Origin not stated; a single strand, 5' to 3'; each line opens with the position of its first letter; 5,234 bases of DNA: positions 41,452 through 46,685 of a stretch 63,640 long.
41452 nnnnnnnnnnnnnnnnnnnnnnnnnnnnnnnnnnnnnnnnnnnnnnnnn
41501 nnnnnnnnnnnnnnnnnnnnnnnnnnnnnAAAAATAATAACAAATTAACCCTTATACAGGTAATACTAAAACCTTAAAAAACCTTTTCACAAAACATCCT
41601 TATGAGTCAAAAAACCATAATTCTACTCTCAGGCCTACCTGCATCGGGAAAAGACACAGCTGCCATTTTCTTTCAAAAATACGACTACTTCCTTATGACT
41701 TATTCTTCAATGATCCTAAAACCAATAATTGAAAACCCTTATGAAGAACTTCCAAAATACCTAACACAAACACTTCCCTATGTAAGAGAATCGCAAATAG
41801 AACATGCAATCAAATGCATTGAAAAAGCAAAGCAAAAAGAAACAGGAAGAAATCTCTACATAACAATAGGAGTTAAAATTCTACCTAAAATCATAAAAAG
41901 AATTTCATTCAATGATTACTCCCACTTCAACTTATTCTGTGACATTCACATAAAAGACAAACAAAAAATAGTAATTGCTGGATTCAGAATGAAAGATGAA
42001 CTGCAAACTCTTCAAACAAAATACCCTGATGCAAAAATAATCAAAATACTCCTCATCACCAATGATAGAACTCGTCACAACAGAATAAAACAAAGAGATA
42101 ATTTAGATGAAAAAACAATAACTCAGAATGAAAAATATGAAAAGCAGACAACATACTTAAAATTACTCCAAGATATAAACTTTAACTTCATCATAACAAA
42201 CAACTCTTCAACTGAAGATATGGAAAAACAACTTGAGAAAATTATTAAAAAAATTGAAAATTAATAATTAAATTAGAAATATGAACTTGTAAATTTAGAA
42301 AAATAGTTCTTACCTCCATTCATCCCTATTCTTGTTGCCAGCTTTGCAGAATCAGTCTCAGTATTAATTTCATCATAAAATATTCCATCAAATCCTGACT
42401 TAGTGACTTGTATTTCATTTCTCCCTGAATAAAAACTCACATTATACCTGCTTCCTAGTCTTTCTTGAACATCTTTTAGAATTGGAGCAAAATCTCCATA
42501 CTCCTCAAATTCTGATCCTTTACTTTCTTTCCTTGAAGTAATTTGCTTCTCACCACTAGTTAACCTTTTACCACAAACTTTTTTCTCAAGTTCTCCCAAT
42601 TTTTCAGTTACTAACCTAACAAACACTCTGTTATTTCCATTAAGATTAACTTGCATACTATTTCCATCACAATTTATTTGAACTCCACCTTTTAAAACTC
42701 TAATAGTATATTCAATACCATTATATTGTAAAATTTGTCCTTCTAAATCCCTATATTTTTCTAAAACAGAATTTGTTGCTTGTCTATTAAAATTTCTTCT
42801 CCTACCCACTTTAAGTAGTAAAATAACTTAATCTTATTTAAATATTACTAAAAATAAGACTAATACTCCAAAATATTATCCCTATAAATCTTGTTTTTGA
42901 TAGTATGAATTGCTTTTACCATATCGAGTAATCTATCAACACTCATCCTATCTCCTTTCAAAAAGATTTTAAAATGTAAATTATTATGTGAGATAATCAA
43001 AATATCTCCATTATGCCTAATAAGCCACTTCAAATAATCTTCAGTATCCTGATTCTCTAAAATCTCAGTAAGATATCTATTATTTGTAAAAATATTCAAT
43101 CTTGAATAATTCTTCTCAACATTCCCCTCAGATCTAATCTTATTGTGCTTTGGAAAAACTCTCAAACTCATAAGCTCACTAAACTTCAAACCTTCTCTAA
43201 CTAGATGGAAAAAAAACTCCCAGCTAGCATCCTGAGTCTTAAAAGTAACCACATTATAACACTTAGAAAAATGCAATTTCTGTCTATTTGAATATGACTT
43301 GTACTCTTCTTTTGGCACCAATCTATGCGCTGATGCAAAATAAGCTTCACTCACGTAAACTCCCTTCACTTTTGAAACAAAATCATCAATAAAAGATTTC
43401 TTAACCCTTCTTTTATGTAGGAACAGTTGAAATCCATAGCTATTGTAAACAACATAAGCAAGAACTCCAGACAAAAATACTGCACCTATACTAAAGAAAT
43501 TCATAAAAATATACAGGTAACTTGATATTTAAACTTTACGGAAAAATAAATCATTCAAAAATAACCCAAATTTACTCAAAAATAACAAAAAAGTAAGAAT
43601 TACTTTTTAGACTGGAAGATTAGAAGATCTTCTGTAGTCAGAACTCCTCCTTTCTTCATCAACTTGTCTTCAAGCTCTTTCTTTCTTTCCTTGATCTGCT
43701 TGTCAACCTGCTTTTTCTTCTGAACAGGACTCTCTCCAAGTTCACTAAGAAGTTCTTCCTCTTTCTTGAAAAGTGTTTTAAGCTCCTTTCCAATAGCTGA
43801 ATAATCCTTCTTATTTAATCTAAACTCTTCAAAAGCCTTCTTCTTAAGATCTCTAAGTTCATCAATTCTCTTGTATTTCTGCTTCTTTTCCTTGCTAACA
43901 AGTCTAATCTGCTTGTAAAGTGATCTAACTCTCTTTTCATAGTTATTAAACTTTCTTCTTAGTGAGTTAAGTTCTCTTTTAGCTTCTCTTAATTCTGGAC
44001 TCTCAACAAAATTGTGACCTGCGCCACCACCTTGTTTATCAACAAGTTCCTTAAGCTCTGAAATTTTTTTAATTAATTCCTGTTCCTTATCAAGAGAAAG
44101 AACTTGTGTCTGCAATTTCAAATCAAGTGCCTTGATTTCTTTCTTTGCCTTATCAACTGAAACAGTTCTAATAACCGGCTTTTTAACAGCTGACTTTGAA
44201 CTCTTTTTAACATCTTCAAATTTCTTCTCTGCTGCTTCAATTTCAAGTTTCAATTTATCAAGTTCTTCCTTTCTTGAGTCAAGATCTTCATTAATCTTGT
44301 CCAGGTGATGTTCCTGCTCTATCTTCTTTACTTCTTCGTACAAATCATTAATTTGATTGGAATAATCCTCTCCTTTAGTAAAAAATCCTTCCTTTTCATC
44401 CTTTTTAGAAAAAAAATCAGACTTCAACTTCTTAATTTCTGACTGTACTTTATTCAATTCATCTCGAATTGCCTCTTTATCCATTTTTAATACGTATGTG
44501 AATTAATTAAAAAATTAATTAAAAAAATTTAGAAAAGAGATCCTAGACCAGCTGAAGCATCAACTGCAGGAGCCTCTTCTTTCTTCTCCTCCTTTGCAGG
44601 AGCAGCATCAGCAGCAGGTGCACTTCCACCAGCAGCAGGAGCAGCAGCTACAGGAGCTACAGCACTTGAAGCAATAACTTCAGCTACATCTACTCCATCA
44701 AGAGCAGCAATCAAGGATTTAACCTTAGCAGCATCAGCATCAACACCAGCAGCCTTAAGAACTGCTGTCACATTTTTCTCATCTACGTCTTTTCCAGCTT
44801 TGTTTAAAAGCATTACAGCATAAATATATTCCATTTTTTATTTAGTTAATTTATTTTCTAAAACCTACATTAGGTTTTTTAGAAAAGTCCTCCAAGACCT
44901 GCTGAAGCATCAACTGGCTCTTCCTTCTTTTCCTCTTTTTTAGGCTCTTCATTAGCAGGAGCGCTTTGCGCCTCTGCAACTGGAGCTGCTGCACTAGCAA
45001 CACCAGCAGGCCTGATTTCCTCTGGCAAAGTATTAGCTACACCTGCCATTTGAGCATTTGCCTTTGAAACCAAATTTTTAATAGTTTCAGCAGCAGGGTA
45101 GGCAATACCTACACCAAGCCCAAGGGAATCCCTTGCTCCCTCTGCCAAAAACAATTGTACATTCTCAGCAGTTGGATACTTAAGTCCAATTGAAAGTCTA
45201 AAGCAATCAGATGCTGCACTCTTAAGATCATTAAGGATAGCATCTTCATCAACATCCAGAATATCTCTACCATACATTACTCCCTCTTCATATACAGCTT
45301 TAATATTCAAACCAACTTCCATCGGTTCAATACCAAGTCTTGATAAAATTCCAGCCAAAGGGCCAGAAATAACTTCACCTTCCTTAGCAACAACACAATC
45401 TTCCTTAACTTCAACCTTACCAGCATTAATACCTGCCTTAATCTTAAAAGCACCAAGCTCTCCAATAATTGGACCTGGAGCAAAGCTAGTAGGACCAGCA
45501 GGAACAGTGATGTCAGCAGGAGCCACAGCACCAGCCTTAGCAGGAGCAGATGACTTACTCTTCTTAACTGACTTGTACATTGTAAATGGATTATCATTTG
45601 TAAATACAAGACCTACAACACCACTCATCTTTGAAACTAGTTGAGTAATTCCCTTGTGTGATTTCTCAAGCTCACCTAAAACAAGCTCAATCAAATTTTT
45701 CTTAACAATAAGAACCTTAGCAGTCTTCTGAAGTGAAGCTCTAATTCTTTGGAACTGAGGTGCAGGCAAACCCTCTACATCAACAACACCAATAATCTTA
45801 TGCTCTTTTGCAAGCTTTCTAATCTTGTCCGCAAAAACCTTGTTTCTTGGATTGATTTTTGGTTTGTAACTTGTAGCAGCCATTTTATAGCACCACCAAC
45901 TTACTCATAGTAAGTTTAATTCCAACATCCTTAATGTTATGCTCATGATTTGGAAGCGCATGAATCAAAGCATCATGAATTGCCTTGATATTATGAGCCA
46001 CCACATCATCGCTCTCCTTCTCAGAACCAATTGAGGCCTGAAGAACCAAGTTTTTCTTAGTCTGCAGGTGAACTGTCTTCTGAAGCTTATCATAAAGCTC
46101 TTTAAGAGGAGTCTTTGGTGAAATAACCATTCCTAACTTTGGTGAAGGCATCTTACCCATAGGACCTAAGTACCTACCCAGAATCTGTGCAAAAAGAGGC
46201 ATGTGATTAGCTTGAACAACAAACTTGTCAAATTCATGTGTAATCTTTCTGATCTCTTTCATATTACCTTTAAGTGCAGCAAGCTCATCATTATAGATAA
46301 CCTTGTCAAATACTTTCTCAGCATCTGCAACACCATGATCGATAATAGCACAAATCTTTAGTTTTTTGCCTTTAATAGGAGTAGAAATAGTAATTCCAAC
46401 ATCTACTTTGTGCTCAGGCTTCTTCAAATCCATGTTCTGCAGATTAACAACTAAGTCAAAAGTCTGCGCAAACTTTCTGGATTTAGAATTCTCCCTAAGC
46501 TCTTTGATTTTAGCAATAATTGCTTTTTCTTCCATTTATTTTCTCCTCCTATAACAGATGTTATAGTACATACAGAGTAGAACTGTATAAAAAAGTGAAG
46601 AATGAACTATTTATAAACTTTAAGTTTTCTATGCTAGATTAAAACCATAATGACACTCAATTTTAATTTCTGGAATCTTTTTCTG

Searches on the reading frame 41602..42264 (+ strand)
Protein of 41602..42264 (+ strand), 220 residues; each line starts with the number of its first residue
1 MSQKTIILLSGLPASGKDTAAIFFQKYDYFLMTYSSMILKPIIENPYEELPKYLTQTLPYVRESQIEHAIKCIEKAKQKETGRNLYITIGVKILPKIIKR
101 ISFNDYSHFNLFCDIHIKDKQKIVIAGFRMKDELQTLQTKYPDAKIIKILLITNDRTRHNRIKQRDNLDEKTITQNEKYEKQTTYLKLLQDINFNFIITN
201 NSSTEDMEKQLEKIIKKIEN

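Call 45: search_protein_families(library=pfam, proteins=[window:41602-42264:+], max_evalue=0.00001)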
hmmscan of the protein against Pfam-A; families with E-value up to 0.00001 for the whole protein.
window:41602-42264:+ (220 aa): 0 families

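Call 49: search_protein_families(library=pfam, proteins=[window:41602-42264:+], max_evalue=0.05)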
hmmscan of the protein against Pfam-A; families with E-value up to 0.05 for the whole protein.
window:41602-42264:+ (220 aa): 3 families
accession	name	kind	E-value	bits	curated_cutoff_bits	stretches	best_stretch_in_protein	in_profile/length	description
PF13238.12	AAA_18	-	0.00022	22.1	29.4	1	7-175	1-120/128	AAA domain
PF13207.12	AAA_17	-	0.00047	20.9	27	1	11-80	2-72/136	AAA domain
PF02223.23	Thymidylate_kin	-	0.024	14.7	27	0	148-209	121-183/185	Thymidylate kinase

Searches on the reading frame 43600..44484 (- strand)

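Call 45: search_protein_families(library=pfam, proteins=[window:43600-44484:-], max_evalue=0.00001)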
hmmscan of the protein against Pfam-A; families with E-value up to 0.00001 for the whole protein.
window:43600-44484:- (294 aa): 0 families

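Call 49: search_protein_families(library=pfam, proteins=[window:43600-44484:-], max_evalue=0.05)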
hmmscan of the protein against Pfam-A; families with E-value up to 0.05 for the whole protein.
window:43600-44484:- (294 aa): 3 families
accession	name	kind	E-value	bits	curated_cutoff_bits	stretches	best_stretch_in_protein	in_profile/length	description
PF23435.1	DUF7121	-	0.0071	16.2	29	0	53-291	72-302/307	Family of unknown function (DUF7121)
PF23747.2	Ig-like_CATSPERD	-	0.029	15.2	27.8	0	77-128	65-117/120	CATSPERD Ig-like domain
PF25785.1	TPR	-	0.036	14.8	27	1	164-243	1-85/110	Nucleoprotein TPR-like domain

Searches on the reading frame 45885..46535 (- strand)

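Call 45: search_protein_families(library=pfam, proteins=[window:45885-46535:-], max_evalue=0.00001)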
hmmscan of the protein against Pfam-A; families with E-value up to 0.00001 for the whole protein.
window:45885-46535:- (216 aa): 1 family
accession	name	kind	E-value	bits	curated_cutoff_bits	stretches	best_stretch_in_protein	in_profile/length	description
PF00687.26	Ribosomal_L1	-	7.4e-34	117.5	32.2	1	16-211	4-197/198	Ribosomal protein L1p/L10e family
